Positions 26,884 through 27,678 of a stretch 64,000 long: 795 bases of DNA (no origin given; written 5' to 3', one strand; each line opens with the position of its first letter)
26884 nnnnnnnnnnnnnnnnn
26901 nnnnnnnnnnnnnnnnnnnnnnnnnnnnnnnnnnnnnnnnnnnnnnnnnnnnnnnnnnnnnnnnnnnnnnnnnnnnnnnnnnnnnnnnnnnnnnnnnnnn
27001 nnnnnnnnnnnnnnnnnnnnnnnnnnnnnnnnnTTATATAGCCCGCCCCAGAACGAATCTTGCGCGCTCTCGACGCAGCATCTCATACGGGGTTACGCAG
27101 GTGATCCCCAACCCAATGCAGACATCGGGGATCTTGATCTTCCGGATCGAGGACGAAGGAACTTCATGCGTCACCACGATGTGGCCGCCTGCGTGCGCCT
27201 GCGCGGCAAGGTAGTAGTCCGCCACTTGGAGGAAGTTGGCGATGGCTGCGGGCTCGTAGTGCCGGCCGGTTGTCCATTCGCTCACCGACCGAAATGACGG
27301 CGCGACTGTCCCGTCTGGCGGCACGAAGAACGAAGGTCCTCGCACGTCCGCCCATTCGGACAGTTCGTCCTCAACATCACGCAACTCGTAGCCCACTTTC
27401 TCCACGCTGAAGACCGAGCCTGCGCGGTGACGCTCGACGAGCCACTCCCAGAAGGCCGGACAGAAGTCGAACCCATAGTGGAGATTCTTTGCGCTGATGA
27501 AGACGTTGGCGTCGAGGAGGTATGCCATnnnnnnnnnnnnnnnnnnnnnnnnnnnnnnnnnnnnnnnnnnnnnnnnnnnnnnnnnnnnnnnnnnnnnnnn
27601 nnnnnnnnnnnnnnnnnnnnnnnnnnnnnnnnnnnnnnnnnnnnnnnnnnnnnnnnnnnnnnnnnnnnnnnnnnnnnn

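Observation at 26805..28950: Inverted-repeat-bracketed two-gene cassette: DUF4411 (PIN-like) plus XRE-HTH/ImmA metallopeptidase, inserted between the aminomutase operon and bamA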

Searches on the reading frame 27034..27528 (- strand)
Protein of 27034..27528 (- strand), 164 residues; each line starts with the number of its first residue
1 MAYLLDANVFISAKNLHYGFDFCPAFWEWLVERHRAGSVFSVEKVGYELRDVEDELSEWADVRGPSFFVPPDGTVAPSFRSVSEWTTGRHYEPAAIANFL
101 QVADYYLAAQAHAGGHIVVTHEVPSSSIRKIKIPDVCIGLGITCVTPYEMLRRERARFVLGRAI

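Call 9: search_protein_families(library=pfam, proteins=[window:27034-27528:-], max_evalue=0.01)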
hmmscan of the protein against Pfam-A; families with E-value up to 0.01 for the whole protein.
window:27034-27528:- (164 aa): 1 family
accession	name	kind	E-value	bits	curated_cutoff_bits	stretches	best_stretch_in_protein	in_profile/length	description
PF14367.12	DUF4411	-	4.8e-50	169.9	23.5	1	3-158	1-159/159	Domain of unknown function (DUF4411)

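Call 11: find_encoding_contigs(protein=window:27034-27528:-, flank=10000, max_places=10)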
Protein window:27034-27528:- (164 aa): no gene with exactly this product is on record in the collection.

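Call 20: find_homologous_proteins(query=window:27034-27528:-, max_evalue=1e-10)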
Query window:27034-27528:- (164 aa): 7983 proteins with E <= 1e-10 among 8000 candidates; the best 120 are listed.
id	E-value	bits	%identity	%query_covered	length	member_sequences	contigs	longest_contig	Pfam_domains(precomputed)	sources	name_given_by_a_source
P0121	7.2e-108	376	100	100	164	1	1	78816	PF14367.13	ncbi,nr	ncbi:DUF4411 family protein [Candidatus Sumerlaeota bacterium]|nr:DUF4411 family protein [Candidatus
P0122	1.6e-91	323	86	99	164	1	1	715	PF14367.13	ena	-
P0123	5.8e-82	292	76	99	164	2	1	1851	PF14367.13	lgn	-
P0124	2.0e-78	280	73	100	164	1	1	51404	PF14367.13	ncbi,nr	ncbi:MAG: DUF4411 family protein [Chloroflexi bacterium]|nr:DUF4411 family protein [Chloroflexota ba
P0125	3.1e-77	276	73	98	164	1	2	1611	PF14367.13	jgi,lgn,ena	-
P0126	3.5e-77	276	72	99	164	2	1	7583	PF14367.13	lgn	-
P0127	4.6e-77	276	73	98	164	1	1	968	PF14367.13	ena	-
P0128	4.9e-77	276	73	98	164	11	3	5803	PF14367.13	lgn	-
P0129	5.5e-77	275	72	99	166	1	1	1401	PF14367.13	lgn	-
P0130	7.0e-77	275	71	98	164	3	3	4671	PF14367.13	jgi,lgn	jgi:hypothetical protein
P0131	9.0e-77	275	72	99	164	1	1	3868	PF14367.13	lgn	-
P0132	1.2e-76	274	72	98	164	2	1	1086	PF14367.13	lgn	-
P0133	1.3e-76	274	73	99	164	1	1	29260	PF14367.13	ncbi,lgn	-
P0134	1.6e-76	274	73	98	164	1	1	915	PF14367.13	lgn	-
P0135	1.9e-76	274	75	98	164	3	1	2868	PF14367.13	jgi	jgi:hypothetical protein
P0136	2.6e-76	273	71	98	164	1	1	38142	PF14367.13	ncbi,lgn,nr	ncbi:DUF4411 family protein [bacterium]|nr:DUF4411 family protein [bacterium]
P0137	3.2e-76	273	72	98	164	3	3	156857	PF14367.13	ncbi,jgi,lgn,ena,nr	ncbi:MAG TPA: DUF4411 family protein [Thermoanaerobaculia bacterium]|jgi:hypothetical protein|nr:DUF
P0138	5.2e-76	272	72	99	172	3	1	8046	PF14367.13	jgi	jgi:uncharacterized protein DUF4411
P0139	5.2e-76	272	73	98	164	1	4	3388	PF14367.13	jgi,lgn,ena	jgi:hypothetical protein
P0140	7.4e-76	272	73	98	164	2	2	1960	PF14367.13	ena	-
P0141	8.3e-76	272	73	99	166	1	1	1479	PF14367.13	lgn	-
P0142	1.0e-75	271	73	98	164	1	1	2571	PF14367.13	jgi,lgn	-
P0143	1.0e-75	271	71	98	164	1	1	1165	PF14367.13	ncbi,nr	ncbi:MAG: DUF4411 family protein [Methylovulum sp.]|nr:MAG: DUF4411 family protein [Methylovulum sp.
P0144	1.1e-75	271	73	98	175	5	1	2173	PF14367.13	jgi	jgi:hypothetical protein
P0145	1.1e-75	271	71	99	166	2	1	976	PF14367.13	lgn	-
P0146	1.2e-75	271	72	98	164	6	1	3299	PF14367.13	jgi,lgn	jgi:hypothetical protein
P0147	1.2e-75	271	72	99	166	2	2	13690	PF14367.13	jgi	-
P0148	1.2e-75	271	70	99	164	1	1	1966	PF14367.13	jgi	jgi:hypothetical protein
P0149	1.3e-75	271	71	98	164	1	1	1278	PF14367.13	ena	-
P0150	1.3e-75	271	71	98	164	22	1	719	PF14367.13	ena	-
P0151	1.4e-75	271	72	98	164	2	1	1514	PF14367.13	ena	-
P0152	1.4e-75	271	75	98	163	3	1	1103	PF14367.13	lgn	-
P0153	1.7e-75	271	71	98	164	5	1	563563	PF14367.13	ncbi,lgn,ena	-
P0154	2.2e-75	270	72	99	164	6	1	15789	PF14367.13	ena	-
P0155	2.3e-75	270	72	98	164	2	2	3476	PF14367.13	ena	-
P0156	2.3e-75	270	71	98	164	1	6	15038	PF14367.13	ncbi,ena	-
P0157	2.8e-75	270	71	99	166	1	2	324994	PF14367.13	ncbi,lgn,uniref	ncbi:DUF4411 family protein [Pelomicrobium sp. G1]|uniref:DUF4411 family protein n=1 Tax=unclassifie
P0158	3.2e-75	270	73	98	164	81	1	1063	PF14367.13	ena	-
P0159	3.2e-75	270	71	99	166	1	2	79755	PF14367.13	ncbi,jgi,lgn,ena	-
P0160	3.3e-75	270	73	98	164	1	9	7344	PF14367.13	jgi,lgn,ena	-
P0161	3.7e-75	270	70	99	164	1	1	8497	PF14367.13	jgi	jgi:hypothetical protein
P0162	3.9e-75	269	73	98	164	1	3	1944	PF14367.13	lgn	-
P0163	3.9e-75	269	73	98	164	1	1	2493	PF14367.13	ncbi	-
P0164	4.5e-75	269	72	99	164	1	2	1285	PF14367.13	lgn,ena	-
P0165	5.4e-75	269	70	98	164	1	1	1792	PF14367.13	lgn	-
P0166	5.8e-75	269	71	99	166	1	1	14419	PF14367.13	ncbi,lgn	-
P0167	6.1e-75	269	70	99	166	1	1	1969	PF14367.13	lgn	-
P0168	6.3e-75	269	72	99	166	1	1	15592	PF14367.13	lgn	-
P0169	6.3e-75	269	73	98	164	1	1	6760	PF14367.13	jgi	jgi:hypothetical protein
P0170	6.5e-75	269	72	99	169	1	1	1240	PF14367.13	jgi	jgi:hypothetical protein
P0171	6.5e-75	269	72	98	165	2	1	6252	PF14367.13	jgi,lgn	-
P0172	7.1e-75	269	72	99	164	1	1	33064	PF14367.13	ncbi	ncbi:DUF4411 family protein [Planctomycetota bacterium]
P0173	8.2e-75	268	74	98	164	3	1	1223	PF14367.13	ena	-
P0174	9.4e-75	268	71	98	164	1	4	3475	PF14367.13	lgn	-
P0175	9.7e-75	268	70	98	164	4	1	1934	PF14367.13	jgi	-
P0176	9.9e-75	268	70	98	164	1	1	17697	PF14367.13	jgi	jgi:Domain of unknown function (DUF4411)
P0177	1.1e-74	268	71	99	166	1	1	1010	PF14367.13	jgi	jgi:hypothetical protein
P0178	1.2e-74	268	71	99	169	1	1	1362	PF14367.13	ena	-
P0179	1.4e-74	268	72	98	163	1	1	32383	PF14367.13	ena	-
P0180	1.4e-74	268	71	98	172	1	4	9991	PF14367.13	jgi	jgi:hypothetical protein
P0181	1.4e-74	268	70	99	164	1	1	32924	PF14367.13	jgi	jgi:hypothetical protein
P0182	1.4e-74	268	69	99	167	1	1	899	PF14367.13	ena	-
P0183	1.5e-74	268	71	98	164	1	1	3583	PF14367.13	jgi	jgi:hypothetical protein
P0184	1.7e-74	267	71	98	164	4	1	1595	PF14367.13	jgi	-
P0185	1.8e-74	267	71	98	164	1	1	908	PF14367.13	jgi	jgi:hypothetical protein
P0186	1.8e-74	267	71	98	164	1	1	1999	PF14367.13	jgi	jgi:hypothetical protein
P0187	1.9e-74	267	72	98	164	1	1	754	PF14367.13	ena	-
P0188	2.1e-74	267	71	100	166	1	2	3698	PF14367.13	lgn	-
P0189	2.1e-74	267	72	98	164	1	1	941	PF14367.13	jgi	jgi:hypothetical protein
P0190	2.3e-74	267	72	99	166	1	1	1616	PF14367.13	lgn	-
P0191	2.3e-74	267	72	98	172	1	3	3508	PF14367.13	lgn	-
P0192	2.4e-74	267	71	99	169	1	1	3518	PF14367.13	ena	-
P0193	2.4e-74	267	73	98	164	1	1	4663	PF14367.13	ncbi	-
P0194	2.6e-74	267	71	98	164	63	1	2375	PF14367.13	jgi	jgi:hypothetical protein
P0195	2.6e-74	267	71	98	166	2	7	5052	PF14367.13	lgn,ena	-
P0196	2.8e-74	267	70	98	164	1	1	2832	PF14367.13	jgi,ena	-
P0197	2.9e-74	267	70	98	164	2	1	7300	PF14367.13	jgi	jgi:hypothetical protein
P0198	3.0e-74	267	74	98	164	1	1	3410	PF14367.13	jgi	-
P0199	3.1e-74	267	71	98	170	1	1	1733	PF14367.13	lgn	-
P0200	3.2e-74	266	72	99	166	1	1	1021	PF14367.13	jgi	jgi:hypothetical protein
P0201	3.4e-74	266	72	98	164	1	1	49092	PF14367.13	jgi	jgi:hypothetical protein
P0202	3.5e-74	266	71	98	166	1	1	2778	PF14367.13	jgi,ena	-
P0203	3.5e-74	266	71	98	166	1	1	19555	PF14367.13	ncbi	-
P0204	3.8e-74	266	71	99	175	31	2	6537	PF14367.13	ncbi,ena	ncbi:MAG: DUF4411 family protein [candidate division NC10 bacterium]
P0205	3.8e-74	266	72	98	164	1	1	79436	PF14367.13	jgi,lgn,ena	-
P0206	3.8e-74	266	73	98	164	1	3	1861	PF14367.13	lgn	-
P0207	4.0e-74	266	72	98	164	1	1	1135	PF14367.13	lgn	-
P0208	4.0e-74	266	71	98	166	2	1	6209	PF14367.13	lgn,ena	-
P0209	4.0e-74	266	71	98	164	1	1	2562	PF14367.13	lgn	-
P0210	4.1e-74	266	72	98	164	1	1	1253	PF14367.13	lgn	-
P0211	4.4e-74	266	70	100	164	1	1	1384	PF14367.13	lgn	-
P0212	4.6e-74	266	71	98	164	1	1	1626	PF14367.13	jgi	jgi:hypothetical protein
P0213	4.7e-74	266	71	98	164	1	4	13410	PF14367.13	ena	-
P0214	5.4e-74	266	71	98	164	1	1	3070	PF14367.13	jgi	jgi:Domain of unknown function (DUF4411)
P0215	5.5e-74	266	71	99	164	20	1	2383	PF14367.13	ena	-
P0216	5.6e-74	266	71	99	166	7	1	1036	PF14367.13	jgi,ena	-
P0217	5.6e-74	266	70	100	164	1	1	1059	PF14367.13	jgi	jgi:Domain of unknown function (DUF4411)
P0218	5.8e-74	266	70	98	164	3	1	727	PF14367.13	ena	-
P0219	5.9e-74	266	72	98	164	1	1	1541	PF14367.13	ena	-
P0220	6.4e-74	266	71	98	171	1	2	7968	PF14367.13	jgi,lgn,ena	-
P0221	6.5e-74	265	73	98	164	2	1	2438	PF14367.13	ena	-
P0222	6.7e-74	265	70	99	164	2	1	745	PF14367.13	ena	-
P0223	6.8e-74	265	73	98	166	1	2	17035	PF14367.13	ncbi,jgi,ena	-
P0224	6.8e-74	265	71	99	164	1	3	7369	PF14367.13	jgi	jgi:hypothetical protein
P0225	6.8e-74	265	70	99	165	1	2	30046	PF14367.13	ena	-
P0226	8.0e-74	265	72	99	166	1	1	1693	PF14367.13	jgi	jgi:hypothetical protein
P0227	8.0e-74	265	72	99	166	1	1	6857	PF14367.13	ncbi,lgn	-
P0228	8.1e-74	265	70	99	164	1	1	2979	PF14367.13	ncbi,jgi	jgi:hypothetical protein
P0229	9.0e-74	265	70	98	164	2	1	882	PF14367.13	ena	-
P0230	9.2e-74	265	73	99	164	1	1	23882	PF14367.13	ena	-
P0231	9.2e-74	265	70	98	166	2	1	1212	PF14367.13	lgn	-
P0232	9.3e-74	265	71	99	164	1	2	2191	PF14367.13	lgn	-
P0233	1.1e-73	265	70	100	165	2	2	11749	PF14367.13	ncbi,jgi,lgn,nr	ncbi:MAG TPA: DUF4411 domain-containing protein [Clostridiales bacterium]|nr:DUF4411 domain-containi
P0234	1.1e-73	265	72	99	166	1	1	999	PF14367.13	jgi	jgi:hypothetical protein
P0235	1.2e-73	265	70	98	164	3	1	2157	PF14367.13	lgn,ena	-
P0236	1.5e-73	264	69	99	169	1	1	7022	PF14367.13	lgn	-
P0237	1.5e-73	264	71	99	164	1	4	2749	PF14367.13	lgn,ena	-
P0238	1.5e-73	264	72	99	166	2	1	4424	PF14367.13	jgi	jgi:hypothetical protein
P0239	1.6e-73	264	71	98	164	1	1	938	PF14367.13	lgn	-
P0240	1.6e-73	264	71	99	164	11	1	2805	PF14367.13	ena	-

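Call 21: find_related_loci(query=window:27034-27528:-, collection=genome_contigs, flank=6000)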
Query window:27034-27528:- (164 aa) in genome_contigs; peptide patterns used: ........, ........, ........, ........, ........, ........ (x = any residue, [..] = any of these).
599 stretches matched a pattern (row limit reached: there are more); 478 encode a relative of the query (tblastn E <= 1e-3); the best 80 are kept; 80 distinct loci.
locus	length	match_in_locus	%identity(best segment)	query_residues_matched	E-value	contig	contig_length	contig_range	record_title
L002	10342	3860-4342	71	1-161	8e-81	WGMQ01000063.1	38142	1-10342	MAG: bacterium isolate RI_26 c_000000183454, whole genome shotgun sequence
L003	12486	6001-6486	71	1-162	3e-80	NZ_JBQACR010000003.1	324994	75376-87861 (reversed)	Pelomicrobium sp. G1 NODE_3_length_324994_cov_303.899593, whole genome shotgun sequence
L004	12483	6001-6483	71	1-161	2e-78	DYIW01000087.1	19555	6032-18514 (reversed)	MAG TPA_asm: Phycisphaera mikurensis isolate FI88_71_9 Afr_mines_FI88_1025_length_19555_cov_3_431231, whole genome shotg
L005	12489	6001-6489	72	1-163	3e-78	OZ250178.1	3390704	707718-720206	MAG: Candidatus Foliamicus sp. isolate ac1afad2-df65-4484-8806-aab42824610e genome assembly, chromosome: 1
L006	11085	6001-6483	70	1-161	4e-78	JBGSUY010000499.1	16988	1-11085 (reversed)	MAG: Chromatiaceae bacterium isolate JTS-AC444 k141_1722336, whole genome shotgun sequence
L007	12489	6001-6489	72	1-163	7e-78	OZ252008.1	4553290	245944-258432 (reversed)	MAG: Vicinamibacterales bacterium isolate ab35155b-1746-435f-90be-ea23bd168454 genome assembly, chromosome: 1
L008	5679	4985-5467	70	1-161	2e-77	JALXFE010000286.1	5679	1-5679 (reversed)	MAG: Thermoanaerobaculia bacterium isolate V2_maxbin2_scaf2bin.072 V2_NODE_3053_length_5679_cov_6.426333, whole genome s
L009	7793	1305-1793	70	1-163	2e-77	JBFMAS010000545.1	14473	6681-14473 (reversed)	MAG: Thermodesulfobacteriota bacterium isolate MAG144 MAG144_545, whole genome shotgun sequence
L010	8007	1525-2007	70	1-161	3e-77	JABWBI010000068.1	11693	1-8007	MAG: Candidatus Sumerlaeia bacterium isolate MAG_26 scaffold_6457, whole genome shotgun sequence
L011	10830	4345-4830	69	1-162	3e-77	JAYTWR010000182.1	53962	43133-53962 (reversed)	MAG: Burkholderiales bacterium isolate GFS_5817 GFS_5817_181, whole genome shotgun sequence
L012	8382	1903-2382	71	1-160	2e-76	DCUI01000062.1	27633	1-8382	MAG TPA_asm: Phycisphaerales bacterium UBA2218 UBA2218_contig_24774, whole genome shotgun sequence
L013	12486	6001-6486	69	1-162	3e-76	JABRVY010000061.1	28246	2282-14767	MAG: Acidobacteriota bacterium isolate MAG-06r c_000000000394, whole genome shotgun sequence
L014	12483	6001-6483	71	3-163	4e-76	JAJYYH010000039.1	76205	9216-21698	MAG: Proteobacteria bacterium isolate FK3.bin97 NODE_550_length_76205_cov_13.690909, whole genome shotgun sequence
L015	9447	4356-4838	70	1-161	5e-76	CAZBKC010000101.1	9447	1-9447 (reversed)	MAG TPA_asm: uncultured Steroidobacter sp. isolate SRP344714_co2_157 genome assembly, contig: NODE_19251_length_9447_cov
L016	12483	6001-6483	68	1-161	4e-76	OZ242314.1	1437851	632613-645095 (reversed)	MAG: Tepidiformaceae bacterium isolate 3c820463-a1c9-49a0-8b2b-ff86738c7aa6 genome assembly, chromosome: 1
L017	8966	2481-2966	68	1-162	2e-75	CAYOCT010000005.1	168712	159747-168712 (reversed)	MAG TPA_asm: uncultured Nitrospiraceae bacterium isolate binchicken_co16_39 genome assembly, contig: NODE_112_length_168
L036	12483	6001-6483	70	3-163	2e-73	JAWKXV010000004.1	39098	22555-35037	MAG: Erythrobacter sp. isolate BC3.94 BC3.94.fa-4, whole genome shotgun sequence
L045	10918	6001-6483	69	3-163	1e-72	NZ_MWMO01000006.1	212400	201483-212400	Novosphingobium sp. PC22D contig6, whole genome shotgun sequence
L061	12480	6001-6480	63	1-160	8e-72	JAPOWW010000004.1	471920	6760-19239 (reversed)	MAG: Chloroflexota bacterium isolate COS3_bin_10 NODE_3_length_471920_cov_16.3935, whole genome shotgun sequence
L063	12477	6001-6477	67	3-161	1e-71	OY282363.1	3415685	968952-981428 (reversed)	MAG: uncultured Alphaproteobacteria bacterium genome assembly, chromosome: 1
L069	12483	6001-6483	68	3-163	1e-71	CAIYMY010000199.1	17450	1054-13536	MAG: uncultured Rhodospirillales bacterium isolate Loclat_bin-08675 genome assembly, contig: bin-08675:199/220, whole ge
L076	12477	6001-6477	68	3-161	3e-71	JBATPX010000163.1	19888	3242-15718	MAG: Defluviicoccus sp. isolate MFD10501_ilm_asm_bin11 k127_138310, whole genome shotgun sequence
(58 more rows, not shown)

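Call 28: search_protein_families(library=padloc, proteins=[window:27034-27528:-], max_evalue=0.01)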
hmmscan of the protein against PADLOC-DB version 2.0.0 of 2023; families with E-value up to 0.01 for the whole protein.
window:27034-27528:- (164 aa): 0 families

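Call 29: search_protein_families(library=ncbifam, proteins=[window:27034-27528:-], max_evalue=0.01)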
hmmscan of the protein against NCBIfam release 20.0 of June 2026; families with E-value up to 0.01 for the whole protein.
window:27034-27528:- (164 aa): 0 families

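Call 51: search_protein_families(library=pfam, proteins=[L013:3345-4862:+, L013:6797-7960:+, L013:7957-11043:+, L013:2587-3501:+, L013:1904-2590:+], max_evalue=0.001)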
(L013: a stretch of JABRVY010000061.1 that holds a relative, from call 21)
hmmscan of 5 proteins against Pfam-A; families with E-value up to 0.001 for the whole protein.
L013:3345-4862:+ (505 aa): 1 family
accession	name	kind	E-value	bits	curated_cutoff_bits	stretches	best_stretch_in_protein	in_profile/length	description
PF01420.25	Methylase_S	-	5.7e-15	56.4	22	1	362-481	53-168/168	Type I restriction modification DNA specificity domain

L013:6797-7960:+ (387 aa): 2 families
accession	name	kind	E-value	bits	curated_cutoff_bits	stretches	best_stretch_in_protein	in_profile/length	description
PF13784.11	Fic_N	-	2.2e-27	95.4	26.7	1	41-121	2-81/82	Fic/DOC family N-terminal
PF02661.23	Fic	-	2.4e-19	70.4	24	1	129-234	1-93/93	Fic/DOC family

L013:7957-11043:+ (1028 aa): 5 families
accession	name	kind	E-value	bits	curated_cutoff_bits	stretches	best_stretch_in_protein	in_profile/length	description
PF18766.7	SWI2_SNF2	-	1e-28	101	26.7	1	306-458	1-145/221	SWI2/SNF2 ATPase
PF04313.20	HSDR_N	-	1.7e-16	61.1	25.1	1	145-227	109-191/198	Type I restriction enzyme R protein N terminus (HSDR_N)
PF04851.21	ResIII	-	4.2e-15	56.5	22.5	1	303-456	4-147/164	Type III restriction enzyme, res subunit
PF22679.2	T1R_D3-like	-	2.6e-11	44.6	27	1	676-727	101-153/158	Type I restriction enzyme subunit R domain 3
PF00270.35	DEAD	-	1.4e-08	35.1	26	1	323-509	13-164/167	DEAD/DEAH box helicase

L013:2587-3501:+ (304 aa): 1 family
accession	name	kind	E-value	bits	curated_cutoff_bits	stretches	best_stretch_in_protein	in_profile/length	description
PF08843.17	AbiEii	-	2.7e-44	152.3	22.5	1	40-267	1-229/238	Nucleotidyl transferase AbiEii toxin, Type IV TA system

L013:1904-2590:+ (228 aa): 2 families
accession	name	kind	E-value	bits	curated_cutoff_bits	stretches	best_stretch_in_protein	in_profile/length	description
PF13338.12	AbiEi_4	-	3.7e-16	59.4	25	1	38-82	5-49/49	Transcriptional regulator, AbiEi antitoxin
PF17194.10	AbiEi_3_N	-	3.1e-06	27.6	26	1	46-116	17-88/93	Transcriptional regulator, AbiEi antitoxin N-terminal domain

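Call 53: search_protein_families(library=pfam, proteins=[L003:3486-4853:+, L017:3039-6104:+, L069:1958-3568:+, L045:8834-9553:-, L061:1373-2020:+, L069:6495-7241:+, L036:10167-12483:+, L061:2017-2952:+, L076:28-1797:+, L045:7496-8572:+], max_evalue=0.0001)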
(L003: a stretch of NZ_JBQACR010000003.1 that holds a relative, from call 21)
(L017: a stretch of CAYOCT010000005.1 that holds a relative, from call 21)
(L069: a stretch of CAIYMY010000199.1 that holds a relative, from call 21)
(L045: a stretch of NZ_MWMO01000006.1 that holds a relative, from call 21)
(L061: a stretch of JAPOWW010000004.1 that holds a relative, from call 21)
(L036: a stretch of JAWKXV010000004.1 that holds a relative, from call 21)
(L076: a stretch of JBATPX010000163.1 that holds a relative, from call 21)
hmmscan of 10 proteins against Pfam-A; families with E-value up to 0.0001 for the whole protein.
L003:3486-4853:+ (455 aa): 1 family
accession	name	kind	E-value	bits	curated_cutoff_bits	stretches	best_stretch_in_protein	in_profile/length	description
PF01420.25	Methylase_S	-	1.1e-23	84.7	22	2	35-212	2-164/168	Type I restriction modification DNA specificity domain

L017:3039-6104:+ (1021 aa): 5 families
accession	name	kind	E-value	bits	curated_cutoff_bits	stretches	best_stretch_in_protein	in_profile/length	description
PF18766.7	SWI2_SNF2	-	1.2e-23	84.3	26.7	1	300-540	1-191/221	SWI2/SNF2 ATPase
PF22679.2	T1R_D3-like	-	5.7e-17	63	27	1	675-730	102-157/158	Type I restriction enzyme subunit R domain 3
PF04313.20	HSDR_N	-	8.8e-14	52.3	25.1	1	142-227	109-194/198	Type I restriction enzyme R protein N terminus (HSDR_N)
PF04851.21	ResIII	-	1.6e-12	48.1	22.5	1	297-450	4-149/164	Type III restriction enzyme, res subunit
PF00270.35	DEAD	-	3.9e-07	30.4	26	1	317-504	13-163/167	DEAD/DEAH box helicase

L069:1958-3568:+ (536 aa): 2 families
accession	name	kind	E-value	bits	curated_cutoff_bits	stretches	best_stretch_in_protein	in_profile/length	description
PF02384.22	N6_Mtase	-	8e-105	351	20.4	1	165-495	2-310/311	N-6 DNA Methylase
PF12161.14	HsdM_N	-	2.4e-27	96.7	24.5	1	27-142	2-118/135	HsdM N-terminal domain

L045:8834-9553:- (239 aa): 0 families

L061:1373-2020:+ (215 aa): 1 family
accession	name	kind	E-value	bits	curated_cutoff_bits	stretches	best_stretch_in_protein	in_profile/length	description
PF13338.12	AbiEi_4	-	7.2e-08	32.9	25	1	31-69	11-49/49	Transcriptional regulator, AbiEi antitoxin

L069:6495-7241:+ (248 aa): 1 family
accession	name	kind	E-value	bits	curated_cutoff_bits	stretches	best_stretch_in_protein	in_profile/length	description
PF14355.11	Abi_C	-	5.4e-15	55.7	24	1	77-152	2-83/83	Abortive infection C-terminus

L036:10167-12483:+ (772 aa): 4 families
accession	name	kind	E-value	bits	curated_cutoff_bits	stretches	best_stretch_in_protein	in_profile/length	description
PF10412.15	TrwB_AAD_bind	-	5.1e-164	546.2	20.5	1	304-688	2-386/387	Type IV secretion-system coupling protein DNA-binding domain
PF02534.20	T4SS-DNA_transf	-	7.1e-20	71.7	20.1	1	509-672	262-427/468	Type IV secretory system Conjugative DNA transfer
PF12696.13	TraG-D_C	-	1.7e-18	67.2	22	1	550-669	4-125/126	TraM recognition site of TraD and TraG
PF01935.23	DUF87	-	2.3e-06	28.3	23.2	1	319-369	25-79/220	Helicase HerA, central domain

L061:2017-2952:+ (311 aa): 1 family
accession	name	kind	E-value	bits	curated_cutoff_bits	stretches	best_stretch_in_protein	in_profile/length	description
PF08843.17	AbiEii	-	1.5e-40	140.1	22.5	1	35-257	1-222/238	Nucleotidyl transferase AbiEii toxin, Type IV TA system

L076:28-1797:+ (589 aa): 4 families
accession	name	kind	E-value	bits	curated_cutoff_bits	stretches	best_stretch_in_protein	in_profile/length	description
PF08463.15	EcoEI_R_C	-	3.8e-34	118.6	24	1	431-585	1-163/163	EcoEI R protein C-terminal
PF04851.21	ResIII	-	8.6e-18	65.2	22.5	1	2-119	65-163/164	Type III restriction enzyme, res subunit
PF18766.7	SWI2_SNF2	-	1e-08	35.5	26.7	1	82-161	121-198/221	SWI2/SNF2 ATPase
PF00271.37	Helicase_C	-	2.7e-05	24.8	23.5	0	213-320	11-109/110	Helicase conserved C-terminal domain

L045:7496-8572:+ (358 aa): 1 family
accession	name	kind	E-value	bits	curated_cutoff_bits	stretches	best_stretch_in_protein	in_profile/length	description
PF10686.14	YAcAr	-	3.3e-22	78.5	28.2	1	210-275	1-65/66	YspA, cpYpsA-related SLOG family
